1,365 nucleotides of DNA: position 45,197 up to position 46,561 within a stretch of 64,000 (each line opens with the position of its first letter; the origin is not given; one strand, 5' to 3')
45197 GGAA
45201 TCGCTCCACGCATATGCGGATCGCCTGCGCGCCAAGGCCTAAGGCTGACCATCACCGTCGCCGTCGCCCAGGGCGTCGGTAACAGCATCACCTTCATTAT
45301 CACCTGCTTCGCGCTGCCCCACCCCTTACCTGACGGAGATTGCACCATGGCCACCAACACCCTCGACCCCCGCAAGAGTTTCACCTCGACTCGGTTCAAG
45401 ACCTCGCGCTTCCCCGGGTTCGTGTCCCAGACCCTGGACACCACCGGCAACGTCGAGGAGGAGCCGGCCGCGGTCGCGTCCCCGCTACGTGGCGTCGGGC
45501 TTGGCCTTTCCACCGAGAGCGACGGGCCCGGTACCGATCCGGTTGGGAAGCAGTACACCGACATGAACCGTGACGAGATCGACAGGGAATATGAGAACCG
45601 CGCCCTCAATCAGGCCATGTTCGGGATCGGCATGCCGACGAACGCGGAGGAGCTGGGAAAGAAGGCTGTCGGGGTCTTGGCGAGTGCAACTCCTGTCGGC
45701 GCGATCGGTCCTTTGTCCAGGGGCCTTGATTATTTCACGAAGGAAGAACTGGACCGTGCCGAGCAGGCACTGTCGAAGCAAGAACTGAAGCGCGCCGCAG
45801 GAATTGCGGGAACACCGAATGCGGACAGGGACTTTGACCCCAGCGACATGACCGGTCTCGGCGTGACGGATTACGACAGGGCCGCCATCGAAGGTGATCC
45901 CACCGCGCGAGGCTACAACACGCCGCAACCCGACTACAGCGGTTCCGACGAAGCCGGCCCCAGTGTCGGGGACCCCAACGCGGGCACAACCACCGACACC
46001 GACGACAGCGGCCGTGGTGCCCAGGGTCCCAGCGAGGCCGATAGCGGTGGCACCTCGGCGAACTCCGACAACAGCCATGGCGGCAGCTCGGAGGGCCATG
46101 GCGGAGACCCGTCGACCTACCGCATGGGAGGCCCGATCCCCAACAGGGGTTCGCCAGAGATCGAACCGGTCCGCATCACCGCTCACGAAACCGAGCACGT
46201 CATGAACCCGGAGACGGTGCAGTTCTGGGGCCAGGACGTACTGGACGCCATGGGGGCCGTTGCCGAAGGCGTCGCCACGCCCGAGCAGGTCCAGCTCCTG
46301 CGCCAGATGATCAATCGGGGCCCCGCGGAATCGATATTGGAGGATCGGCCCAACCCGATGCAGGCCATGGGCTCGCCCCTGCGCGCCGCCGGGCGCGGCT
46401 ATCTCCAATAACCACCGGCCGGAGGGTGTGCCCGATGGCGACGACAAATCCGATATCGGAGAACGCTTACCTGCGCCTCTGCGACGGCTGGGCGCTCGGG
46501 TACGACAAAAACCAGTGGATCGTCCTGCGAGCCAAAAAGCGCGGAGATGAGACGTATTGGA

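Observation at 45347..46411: Tape-measure C-terminal-like motif in a short acidic protein placed in the early operon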

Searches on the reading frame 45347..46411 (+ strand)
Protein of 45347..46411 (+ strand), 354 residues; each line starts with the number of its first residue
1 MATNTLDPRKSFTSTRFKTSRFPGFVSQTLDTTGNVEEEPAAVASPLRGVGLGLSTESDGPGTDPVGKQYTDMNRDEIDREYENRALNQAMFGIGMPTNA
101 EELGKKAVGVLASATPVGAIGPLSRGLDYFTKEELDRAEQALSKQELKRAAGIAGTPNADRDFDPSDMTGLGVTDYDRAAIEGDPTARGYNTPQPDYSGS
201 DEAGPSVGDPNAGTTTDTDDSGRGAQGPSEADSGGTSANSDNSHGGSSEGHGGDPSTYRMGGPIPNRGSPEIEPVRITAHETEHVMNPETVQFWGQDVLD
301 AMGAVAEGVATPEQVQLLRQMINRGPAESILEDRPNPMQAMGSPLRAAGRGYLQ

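Call 3: search_protein_families(library=pfam, proteins=[window:45347-46411:+], max_evalue=0.1)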
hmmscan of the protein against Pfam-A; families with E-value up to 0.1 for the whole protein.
window:45347-46411:+ (354 aa): 0 families

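Call 4: search_protein_families(library=phrogs, proteins=[window:45347-46411:+], max_evalue=0.1)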
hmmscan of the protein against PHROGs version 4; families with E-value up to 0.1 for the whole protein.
window:45347-46411:+ (354 aa): 0 families

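Call 10: find_homologous_proteins(query=window:45347-46411:+)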
Query window:45347-46411:+ (354 aa): 4 proteins with E <= 0.001 among 8000 candidates.
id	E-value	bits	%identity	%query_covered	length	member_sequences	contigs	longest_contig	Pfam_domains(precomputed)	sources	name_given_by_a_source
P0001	7.6e-230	780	100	100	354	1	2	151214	-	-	-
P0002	2.9e-139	483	66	99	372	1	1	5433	-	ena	-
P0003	4.0e-98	347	55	99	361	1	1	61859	-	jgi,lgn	jgi:hypothetical protein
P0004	4.8e-83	298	50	100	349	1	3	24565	-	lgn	-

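Call 11: search_dna_similar(query=window:45347-46411:+, collection=phages, mode=protein, max_evalue=0.01)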
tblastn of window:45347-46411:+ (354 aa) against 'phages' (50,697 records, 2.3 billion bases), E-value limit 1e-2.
No match.

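Call 13: find_encoding_contigs(protein=P0003, flank=10000, max_places=3)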
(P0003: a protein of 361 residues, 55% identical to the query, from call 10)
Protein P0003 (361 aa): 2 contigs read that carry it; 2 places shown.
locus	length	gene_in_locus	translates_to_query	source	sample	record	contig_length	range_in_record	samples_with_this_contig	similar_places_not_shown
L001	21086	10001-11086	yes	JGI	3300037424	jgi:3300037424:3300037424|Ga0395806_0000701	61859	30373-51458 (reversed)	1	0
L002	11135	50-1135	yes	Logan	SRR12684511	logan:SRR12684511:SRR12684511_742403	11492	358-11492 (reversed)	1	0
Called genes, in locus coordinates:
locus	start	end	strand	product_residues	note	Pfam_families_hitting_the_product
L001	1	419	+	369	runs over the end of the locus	PF13252:Phage_capsid_3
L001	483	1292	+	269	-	-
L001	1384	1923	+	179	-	-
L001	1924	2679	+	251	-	-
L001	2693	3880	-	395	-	PF12323:HTH_OrfB_IS605, PF01385:OrfB_IS605, PF07282:Cas12f1-like_TNB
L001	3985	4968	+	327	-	-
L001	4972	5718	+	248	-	PF13385:Laminin_G_3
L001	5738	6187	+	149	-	-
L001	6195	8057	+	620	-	-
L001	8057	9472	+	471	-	PF11134:Phage_stabilise (weak)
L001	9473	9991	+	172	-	-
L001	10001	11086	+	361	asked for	-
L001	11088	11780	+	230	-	-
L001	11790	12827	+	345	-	-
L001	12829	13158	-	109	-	-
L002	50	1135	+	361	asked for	-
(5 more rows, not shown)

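Call 14: find_encoding_contigs(protein=P0004, flank=10000, max_places=3)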
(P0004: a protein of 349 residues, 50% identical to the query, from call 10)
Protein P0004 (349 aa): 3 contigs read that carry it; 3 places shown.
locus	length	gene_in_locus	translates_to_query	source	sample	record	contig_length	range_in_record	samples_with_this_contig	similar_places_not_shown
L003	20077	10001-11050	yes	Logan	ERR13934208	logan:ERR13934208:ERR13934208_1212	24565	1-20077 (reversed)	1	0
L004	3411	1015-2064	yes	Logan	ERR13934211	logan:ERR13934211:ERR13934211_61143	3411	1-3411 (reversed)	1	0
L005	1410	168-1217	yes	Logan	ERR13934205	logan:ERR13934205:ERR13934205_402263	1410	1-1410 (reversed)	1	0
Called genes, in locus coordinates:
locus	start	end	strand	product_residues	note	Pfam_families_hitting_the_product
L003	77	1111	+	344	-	-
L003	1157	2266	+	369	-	PF13252:Phage_capsid_3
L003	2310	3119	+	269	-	-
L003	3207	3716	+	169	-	-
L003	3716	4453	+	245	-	-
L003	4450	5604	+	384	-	-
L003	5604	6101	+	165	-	-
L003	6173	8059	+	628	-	-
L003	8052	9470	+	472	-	PF11134:Phage_stabilise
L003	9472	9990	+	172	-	-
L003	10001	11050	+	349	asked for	-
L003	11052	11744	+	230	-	-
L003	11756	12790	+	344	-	-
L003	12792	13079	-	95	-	-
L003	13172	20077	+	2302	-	?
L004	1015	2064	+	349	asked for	-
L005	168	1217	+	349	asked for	-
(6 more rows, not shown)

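Call 15: find_encoding_contigs(protein=P0002, flank=10000, max_places=3)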
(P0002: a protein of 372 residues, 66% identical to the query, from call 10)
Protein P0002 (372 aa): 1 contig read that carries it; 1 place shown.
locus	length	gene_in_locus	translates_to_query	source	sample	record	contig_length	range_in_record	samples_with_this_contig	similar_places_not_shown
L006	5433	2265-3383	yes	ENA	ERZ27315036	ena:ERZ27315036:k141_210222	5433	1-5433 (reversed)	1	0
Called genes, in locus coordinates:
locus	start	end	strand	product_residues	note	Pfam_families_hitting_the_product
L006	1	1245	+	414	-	?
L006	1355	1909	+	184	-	-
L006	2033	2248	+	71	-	PF12728:HTH_17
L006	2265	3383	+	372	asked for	-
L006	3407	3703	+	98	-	-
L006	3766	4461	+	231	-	PF13730:HTH_36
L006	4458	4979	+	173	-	-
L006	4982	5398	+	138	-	-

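Call 19: search_protein_families(library=phrogs, proteins=[L003:77-1111:+, L003:2310-3119:+, L003:3716-4453:+, L003:4450-5604:+, L003:6173-8059:+, L003:8052-9470:+, L003:9472-9990:+, L003:11052-11744:+, L003:11756-12790:+, L003:13172-20077:+], max_evalue=0.01)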
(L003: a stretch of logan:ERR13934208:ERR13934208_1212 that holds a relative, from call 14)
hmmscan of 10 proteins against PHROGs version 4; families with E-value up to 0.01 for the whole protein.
L003:77-1111:+ (344 aa): 0 families

L003:2310-3119:+ (269 aa): 0 families

L003:3716-4453:+ (245 aa): 0 families

L003:4450-5604:+ (384 aa): 0 families

L003:6173-8059:+ (628 aa): 2 families
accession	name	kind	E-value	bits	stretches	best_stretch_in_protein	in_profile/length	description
phrog_358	-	unknown function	9.5e-05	20.8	1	499-598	460-540/2056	-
phrog_18776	-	unknown function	0.0051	17.8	0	404-436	2-34/81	-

L003:8052-9470:+ (472 aa): 1 family
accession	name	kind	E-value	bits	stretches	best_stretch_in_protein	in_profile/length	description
phrog_578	-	connector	4.4e-20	72.7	1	32-469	36-471/486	head closure Hc3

L003:9472-9990:+ (172 aa): 0 families

L003:11052-11744:+ (230 aa): 0 families

L003:11756-12790:+ (344 aa): 0 families

L003:13172-20077:+ (2302 aa): 19 families
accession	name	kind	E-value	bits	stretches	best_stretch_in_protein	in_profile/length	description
phrog_10089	-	moron, auxiliary metabolic gene and host takeover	4.3e-285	950.8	2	1212-2302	1413-2383/4647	DarB-like antirestriction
phrog_11801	-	other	9.6e-100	335.8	2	1424-1692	93-333/2269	DNA methyltransferase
phrog_1685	-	unknown function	5.9e-89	300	2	1423-1782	44-365/2278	-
phrog_37568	-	unknown function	1.1e-60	206.2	2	1425-1779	1075-1417/1780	-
phrog_37402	-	unknown function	2.2e-52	178.6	1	717-870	1089-1245/2639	-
phrog_30335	-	unknown function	6.6e-49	167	1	708-873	738-901/2900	-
phrog_938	-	lysis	9.4e-36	123.4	1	705-874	1473-1646/2185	endolysin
phrog_9133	-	unknown function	2.1e-35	122.9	1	1444-1694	684-908/1259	-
phrog_4660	-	head and packaging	2.8e-33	116.3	1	740-874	635-763/765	minor head protein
phrog_5143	-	unknown function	5.7e-30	104.2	1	705-862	688-847/2204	-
phrog_4272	-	unknown function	2.3e-28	100.1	1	724-874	119-265/764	-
phrog_20705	-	head and packaging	1.3e-26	94.1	1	720-870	11-160/690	virion structural protein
phrog_29900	-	unknown function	1.4e-24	87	1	725-842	763-882/1028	-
phrog_29705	-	unknown function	1.4e-19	70.7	1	1484-1770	70-343/780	-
phrog_33607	-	unknown function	1.9e-14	54.6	1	748-871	117-235/287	-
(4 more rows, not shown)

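Call 20: search_protein_families(library=pfam, proteins=[L003:77-1111:+, L003:2310-3119:+, L003:3716-4453:+, L003:4450-5604:+, L003:6173-8059:+, L003:8052-9470:+, L003:9472-9990:+, L003:11052-11744:+, L003:11756-12790:+, L003:13172-20077:+], max_evalue=0.01)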
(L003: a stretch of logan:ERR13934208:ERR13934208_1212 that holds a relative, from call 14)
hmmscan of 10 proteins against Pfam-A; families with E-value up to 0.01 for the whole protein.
L003:77-1111:+ (344 aa): 0 families

L003:2310-3119:+ (269 aa): 0 families

L003:3716-4453:+ (245 aa): 1 family
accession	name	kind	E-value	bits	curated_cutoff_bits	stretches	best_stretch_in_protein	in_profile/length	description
PF24175.2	SU10_adaptor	-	0.0026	18.7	27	1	87-174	56-140/194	SU10 adaptor protein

L003:4450-5604:+ (384 aa): 0 families

L003:6173-8059:+ (628 aa): 1 family
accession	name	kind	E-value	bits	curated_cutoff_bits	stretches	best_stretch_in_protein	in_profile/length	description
PF12708.12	Pect-lyase_RHGA_epim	-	9e-05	22.8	27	0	219-268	144-192/213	Rhamnogalacturonase A/epimerase, pectate lyase-like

L003:8052-9470:+ (472 aa): 0 families

L003:9472-9990:+ (172 aa): 0 families

L003:11052-11744:+ (230 aa): 0 families

L003:11756-12790:+ (344 aa): 0 families

L003:13172-20077:+ (2302 aa): 2 families
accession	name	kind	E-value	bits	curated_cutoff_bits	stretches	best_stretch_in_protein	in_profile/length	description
PF18823.6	InPase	-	3.2e-49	166.7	26.8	1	730-864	2-134/135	Inorganic Pyrophosphatase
PF07669.17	Eco57I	-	1.5e-05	25.6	25.3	1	1584-1662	68-159/171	Eco57I restriction-modification methylase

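Call 25: search_solved_structures(query=A1, max_evalue=10, show_alignments=2)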
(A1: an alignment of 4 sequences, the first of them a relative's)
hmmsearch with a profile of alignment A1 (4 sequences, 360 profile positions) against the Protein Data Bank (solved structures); distinct sequences matched with E-value up to 10: 2.
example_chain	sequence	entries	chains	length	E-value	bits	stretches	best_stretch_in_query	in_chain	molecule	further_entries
3haj_A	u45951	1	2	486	3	10.6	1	139-257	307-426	human PACSIN2 F-BAR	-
7nky_Q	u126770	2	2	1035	5.9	9.6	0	192-254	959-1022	FACT complex subunit SPT16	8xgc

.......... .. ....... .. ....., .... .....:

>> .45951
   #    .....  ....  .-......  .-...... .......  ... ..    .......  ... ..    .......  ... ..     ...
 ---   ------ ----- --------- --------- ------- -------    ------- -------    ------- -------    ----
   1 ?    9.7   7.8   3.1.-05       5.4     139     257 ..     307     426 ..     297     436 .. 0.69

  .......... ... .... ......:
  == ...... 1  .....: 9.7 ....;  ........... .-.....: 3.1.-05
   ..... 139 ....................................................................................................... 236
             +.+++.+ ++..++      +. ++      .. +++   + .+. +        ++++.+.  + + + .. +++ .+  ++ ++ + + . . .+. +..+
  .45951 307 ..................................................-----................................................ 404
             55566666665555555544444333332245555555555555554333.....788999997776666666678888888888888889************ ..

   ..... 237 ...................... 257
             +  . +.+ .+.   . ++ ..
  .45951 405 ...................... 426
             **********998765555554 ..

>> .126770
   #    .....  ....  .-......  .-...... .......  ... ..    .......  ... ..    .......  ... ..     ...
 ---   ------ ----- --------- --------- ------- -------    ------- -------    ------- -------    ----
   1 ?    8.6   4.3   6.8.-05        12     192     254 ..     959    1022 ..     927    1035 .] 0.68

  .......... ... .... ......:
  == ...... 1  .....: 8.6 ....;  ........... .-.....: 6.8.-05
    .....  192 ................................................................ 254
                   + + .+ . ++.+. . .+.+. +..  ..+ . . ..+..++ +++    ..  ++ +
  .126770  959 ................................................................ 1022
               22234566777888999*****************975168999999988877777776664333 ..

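Call 26: search_protein_representatives(alignment_id=A1)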
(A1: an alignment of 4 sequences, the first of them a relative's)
Query: 4 sequences, 360 profile positions. Proteins with E-value up to 0.001 (for the whole library): 69; up to 1e-10: 7; up to 1e-30: 2. The best 69 are listed.
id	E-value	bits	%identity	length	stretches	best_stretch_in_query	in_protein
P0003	1.6e-193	659.6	-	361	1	1-360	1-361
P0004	4.5e-183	625.2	-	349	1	1-360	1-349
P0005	1.6e-24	103.6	-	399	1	3-345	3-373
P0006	1.4e-18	84.0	-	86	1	286-357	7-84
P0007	6.7e-13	65.4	-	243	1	205-310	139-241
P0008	2.6e-12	63.4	-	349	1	137-308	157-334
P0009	4.3e-11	59.4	-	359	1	194-312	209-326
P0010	2.9e-10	56.7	-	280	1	213-310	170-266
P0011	5.6e-10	55.8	-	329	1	164-309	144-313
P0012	6.9e-10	55.5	-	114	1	234-297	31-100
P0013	3.0e-09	53.4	-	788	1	221-316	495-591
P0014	3.3e-09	53.2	-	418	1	187-310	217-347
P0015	8.6e-09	51.9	-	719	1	174-316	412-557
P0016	1.9e-08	50.7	-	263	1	131-308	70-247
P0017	2.5e-08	50.3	-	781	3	237-306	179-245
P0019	5.6e-08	49.2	-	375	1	159-311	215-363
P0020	9.6e-08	48.4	-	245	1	208-309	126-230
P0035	2.3e-06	43.9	-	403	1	12-306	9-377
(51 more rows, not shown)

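Call 30: predict_structure(alignment_id=A1)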
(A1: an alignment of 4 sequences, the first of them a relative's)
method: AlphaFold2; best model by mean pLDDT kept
length: 354 residues; sequences in the alignment: 4
mean_pLDDT: 41.7   pTM: 0.18
mean pLDDT of the five models: 41.7, 39.7, 36.5, 36.4, 35.1
residues with pLDDT >= 90: 0; 70-90: 14; 50-70: 36; < 50: 304
segments of 3 or more residues with pLDDT < 50: 1-73, 88-131, 134-290, 325-354
pLDDT, mean of each block of 10 residues (from residue 1): 38 35 37 39 34 31 38 57 53 41 42 34 37 46 45 38 42 39 41 35 34 34 34 35 35 37 39 34 39 64 69 74 52 40 42 34
secondary structure, 60 per line:
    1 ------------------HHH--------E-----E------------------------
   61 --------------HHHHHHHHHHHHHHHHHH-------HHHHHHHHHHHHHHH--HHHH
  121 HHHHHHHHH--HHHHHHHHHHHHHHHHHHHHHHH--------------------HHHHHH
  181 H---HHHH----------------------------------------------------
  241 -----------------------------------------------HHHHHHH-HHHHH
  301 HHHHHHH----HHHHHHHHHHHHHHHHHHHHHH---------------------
elements in order: H75-92 H100-114 H117-129 H132-154 H175-181 H185-188 H288-294 H296-307 H312-333

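Call 31: search_protein_families(library=phrogs, alignment_id=A2, max_evalue=0.01)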
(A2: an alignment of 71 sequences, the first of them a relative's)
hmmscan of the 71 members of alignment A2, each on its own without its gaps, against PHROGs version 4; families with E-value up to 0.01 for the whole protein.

A. member 1, P0001 (354 aa): 0 families

B. families by the number of members that match (of 71 scanned): 24 families
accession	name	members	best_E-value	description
phrog_3547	-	34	1.8e-28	tail length tape measure protein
phrog_10030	-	13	3.3e-06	tail length tape measure protein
phrog_37649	-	9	3e-05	tail length tape measure protein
phrog_23013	-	7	5.6e-22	tail length tape measure protein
phrog_13338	-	7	1.2e-21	-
phrog_25241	-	6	5.3e-15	tail length tape measure protein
phrog_35029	-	6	6.3e-14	-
phrog_24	-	6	1.2e-06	tail length tape measure protein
phrog_11341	-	3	4.8e-05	-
phrog_5448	-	2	0.0013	tail length tape measure protein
phrog_35723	-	1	3.5e-18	-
phrog_1272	-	1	2.5e-07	tail length tape measure protein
phrog_13543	-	1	8.7e-06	-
phrog_21376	-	1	1.5e-05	-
phrog_4200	-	1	6.1e-05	tail length tape measure protein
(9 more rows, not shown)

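Call 32: search_protein_families(library=pfam, alignment_id=A2, max_evalue=0.01)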
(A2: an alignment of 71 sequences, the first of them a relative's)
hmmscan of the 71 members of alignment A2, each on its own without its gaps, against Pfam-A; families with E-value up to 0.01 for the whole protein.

A. member 1, P0001 (354 aa): 0 families

B. families by the number of members that match (of 71 scanned): 2 families
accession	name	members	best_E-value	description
PF18838.6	LPD23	1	1.9e-05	Large polyvalent protein associated domain 23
PF20573.4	DUF6782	1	4.4e-05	Putative metallopeptidase family (DUF6782)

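Call 33: search_dna_similar(query=P0005, collection=phages, mode=protein, max_evalue=0.001, max_rows=15)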
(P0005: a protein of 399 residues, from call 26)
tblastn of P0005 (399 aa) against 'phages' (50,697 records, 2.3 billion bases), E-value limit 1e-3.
No match.

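Call 34: search_dna_similar(query=P0011, collection=phages, mode=protein, max_evalue=0.001, max_rows=15)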
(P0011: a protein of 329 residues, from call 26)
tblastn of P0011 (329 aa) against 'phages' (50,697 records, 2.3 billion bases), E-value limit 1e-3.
No match.

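Call 35: find_related_loci(query=A1, collection=genome_contigs, flank=10000)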
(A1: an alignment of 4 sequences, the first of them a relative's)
Query A1 (354 aa) in genome_contigs; peptide patterns used: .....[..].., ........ (x = any residue, [..] = any of these).
37 stretches matched a pattern, but none encodes a relative of the query by tblastn (E <= 1e-3).

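Call 36: find_related_loci(query=A1, collection=viral_contigs, flank=10000)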
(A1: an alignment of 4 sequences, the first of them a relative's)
Query A1 (354 aa) in viral_contigs; peptide patterns used: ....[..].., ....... (x = any residue, [..] = any of these).
88 stretches matched a pattern; 1 encode a relative of the query (tblastn E <= 1e-3); 1 distinct loci.
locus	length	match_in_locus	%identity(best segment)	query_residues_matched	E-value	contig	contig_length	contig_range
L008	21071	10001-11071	55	1-351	2e-106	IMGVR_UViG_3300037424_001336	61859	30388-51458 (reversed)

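Call 39: search_dna_similar(query=L003:1157-2266:+, collection=phages, mode=protein, max_evalue=0.00001, max_rows=15)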
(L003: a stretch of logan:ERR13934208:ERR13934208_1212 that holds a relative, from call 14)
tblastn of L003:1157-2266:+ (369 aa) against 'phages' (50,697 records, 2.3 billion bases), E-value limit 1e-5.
Records with a match: 183; places in all: 183; records where one place covers at least 80% of the query: 79.
Best place of each record, by identity: <60% 183.
By first word of the organism name: Vibrio 103; Ralstonia 31; Pseudomonas 10; Burkholderia 10; Klebsiella 6; Erwinia 5; Aeromonas 2; Caudoviricetes 2; Serratia 2; Ochrobactrum 2; and 7 more.
By host as written in the record: - 106; Ralstonia pseudosolanacearum 6; Ralstonia solanacearum 5; Ralstonia pseudosolanacearum I-31 (MT043) 5; Pseudomonas aeruginosa 4; Burkholderia cenocepacia 4; Ralstonia pseudosolanacearum I-15 (MT014) 4; Ralstonia pseudosolanacearum I-33 (MT061) 4; and 31 more.
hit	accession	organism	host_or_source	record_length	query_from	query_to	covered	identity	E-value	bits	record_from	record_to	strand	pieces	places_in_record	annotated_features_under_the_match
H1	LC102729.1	Pseudomonas phage phiR18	-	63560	4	366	98%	39.6%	1e-75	259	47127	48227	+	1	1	hypothetical protein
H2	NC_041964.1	Pseudomonas phage phiR18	-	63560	4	366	98%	39.6%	1e-75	259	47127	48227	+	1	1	major head protein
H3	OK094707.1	Pseudomonas phage YMC17/07/R4900a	Pseudomonas aeruginosa YMC17/07/R4900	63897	4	366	98%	39.6%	1e-75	259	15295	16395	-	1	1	major structural protein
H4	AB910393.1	Pseudomonas phage KPP25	Pseudomonas aeruginosa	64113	4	366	98%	39.6%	1e-75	259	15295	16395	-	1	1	major structural protein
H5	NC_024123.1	Pseudomonas phage KPP25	Pseudomonas aeruginosa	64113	4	366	98%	39.6%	1e-75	259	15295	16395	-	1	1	major head protein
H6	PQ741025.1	Pseudomonas phage CRPAP1904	Pseudomonas aeruginosa CRPA190 ...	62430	4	366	98%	39.6%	2e-75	259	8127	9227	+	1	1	major head protein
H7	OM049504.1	Acidovorax phage AP1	Paracidovorax oryzae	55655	1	362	98%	39.5%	5e-74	255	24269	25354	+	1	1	major structural protein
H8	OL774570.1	Aeromonas phage phiA008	Aeromonas sp.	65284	1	368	100%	36.9%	2e-58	210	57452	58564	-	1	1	hypothetical protein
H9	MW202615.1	Caudoviricetes sp.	Manatee Spring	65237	79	367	78%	41.9%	2e-65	230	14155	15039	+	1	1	major capsid protein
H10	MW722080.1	Klebsiella phage vB_KpnP_ZX1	Klebsiella sp.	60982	17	366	95%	33.2%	2e-35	143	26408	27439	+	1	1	major capsid protein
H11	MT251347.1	Klebsiella phage LASTA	Klebsiella pneumoniae NI9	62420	17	366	95%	33.2%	2e-35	143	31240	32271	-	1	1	major capsid protein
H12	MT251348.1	Klebsiella phage SJM3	Klebsiella pneumoniae NI9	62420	17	366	95%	33.2%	2e-35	143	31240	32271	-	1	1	major capsid protein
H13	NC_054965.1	Klebsiella phage LASTA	Klebsiella pneumoniae NI9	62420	17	366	95%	33.2%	2e-35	143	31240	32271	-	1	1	major head protein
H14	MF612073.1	Klebsiella phage SopranoGao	Klebsiella pneumoniae 51503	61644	17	366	95%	33.0%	4e-35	142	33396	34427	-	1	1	major capsid protein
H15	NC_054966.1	Klebsiella phage SopranoGao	Klebsiella pneumoniae 51503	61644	17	366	95%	33.0%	4e-35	142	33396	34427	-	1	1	major head protein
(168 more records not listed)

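Call 40: search_dna_similar(query=L003:8052-9470:+, collection=phages, mode=protein, max_evalue=0.00001, max_rows=15)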
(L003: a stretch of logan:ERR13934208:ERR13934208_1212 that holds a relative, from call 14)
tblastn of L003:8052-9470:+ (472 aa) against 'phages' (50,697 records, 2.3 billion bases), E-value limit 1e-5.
Records with a match: 4; places in all: 4; records where one place covers at least 80% of the query: 3.
Best place of each record, by identity: <60% 4.
By first word of the organism name: Thalassomonas 2; Vibrio 1; Pseudanabaena 1.
By host as written in the record: Thalassomonas loyana LMG 22536 2; Vibrio alginolyticus 1; Pseudanabaena sp. 1.
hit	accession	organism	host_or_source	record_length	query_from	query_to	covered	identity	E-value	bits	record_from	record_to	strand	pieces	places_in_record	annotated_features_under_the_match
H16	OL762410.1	Vibrio phage vB_ValP_FGH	Vibrio alginolyticus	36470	44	460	88%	23.6%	5e-6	55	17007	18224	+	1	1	hypothetical protein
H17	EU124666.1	Thalassomonas phage BA3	Thalassomonas loyana LMG 22536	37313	44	460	88%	23.0%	3e-8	62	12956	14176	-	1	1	hypothetical protein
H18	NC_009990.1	Thalassomonas phage BA3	Thalassomonas loyana LMG 22536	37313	44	460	88%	23.0%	3e-8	62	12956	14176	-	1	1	head closure Hc3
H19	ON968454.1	Pseudanabaena phage Pan3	Pseudanabaena sp.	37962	94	441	74%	23.0%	3e-8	63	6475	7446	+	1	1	stabilization protein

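Call 41: get_annotated_region(hit=H5, flank=20000)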
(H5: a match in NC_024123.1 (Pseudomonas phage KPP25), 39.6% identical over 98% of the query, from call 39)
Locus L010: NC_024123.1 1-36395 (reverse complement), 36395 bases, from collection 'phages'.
description: Pseudomonas phage KPP25 DNA, complete sequence.
organism: Pseudomonas phage KPP25 (NCBI taxid 1462608)
taxonomy: Viruses; Duplodnaviria; Heunggongvirae; Uroviricota; Caudoviricetes; Kochitakasuvirus; Kochitakasuvirus KPP25
host: Pseudomonas aeruginosa; source: -; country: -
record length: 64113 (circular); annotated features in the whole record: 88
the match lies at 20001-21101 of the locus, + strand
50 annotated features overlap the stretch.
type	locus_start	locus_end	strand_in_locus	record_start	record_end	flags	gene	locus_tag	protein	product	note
CDS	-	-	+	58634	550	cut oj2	-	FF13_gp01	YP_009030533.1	virion structural protein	ORF088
CDS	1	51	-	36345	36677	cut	-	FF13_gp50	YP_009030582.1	hypothetical protein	ORF049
CDS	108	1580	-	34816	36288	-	-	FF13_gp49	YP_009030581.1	hypothetical protein containing ATPase domain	ORF048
CDS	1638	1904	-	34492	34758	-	-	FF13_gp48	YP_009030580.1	hypothetical protein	ORF047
CDS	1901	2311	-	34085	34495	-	-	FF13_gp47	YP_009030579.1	hypothetical protein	ORF046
CDS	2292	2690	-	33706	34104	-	-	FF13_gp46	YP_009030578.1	hypothetical protein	ORF045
CDS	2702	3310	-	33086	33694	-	-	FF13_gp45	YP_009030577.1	hypothetical protein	ORF044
CDS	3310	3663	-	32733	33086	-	-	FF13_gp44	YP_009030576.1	hypothetical protein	ORF043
CDS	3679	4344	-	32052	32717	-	-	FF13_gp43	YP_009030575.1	hypothetical protein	ORF042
CDS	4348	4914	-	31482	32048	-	-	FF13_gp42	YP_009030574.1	hypothetical protein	ORF041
CDS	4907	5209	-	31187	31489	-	-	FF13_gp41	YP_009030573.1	hypothetical protein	ORF040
CDS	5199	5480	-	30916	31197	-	-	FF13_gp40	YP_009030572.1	hypothetical protein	ORF039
CDS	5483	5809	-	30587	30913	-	-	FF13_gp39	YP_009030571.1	hypothetical protein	ORF038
CDS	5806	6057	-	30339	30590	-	-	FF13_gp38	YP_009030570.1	hypothetical protein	ORF037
CDS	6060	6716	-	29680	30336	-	-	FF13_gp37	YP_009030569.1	hypothetical protein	ORF036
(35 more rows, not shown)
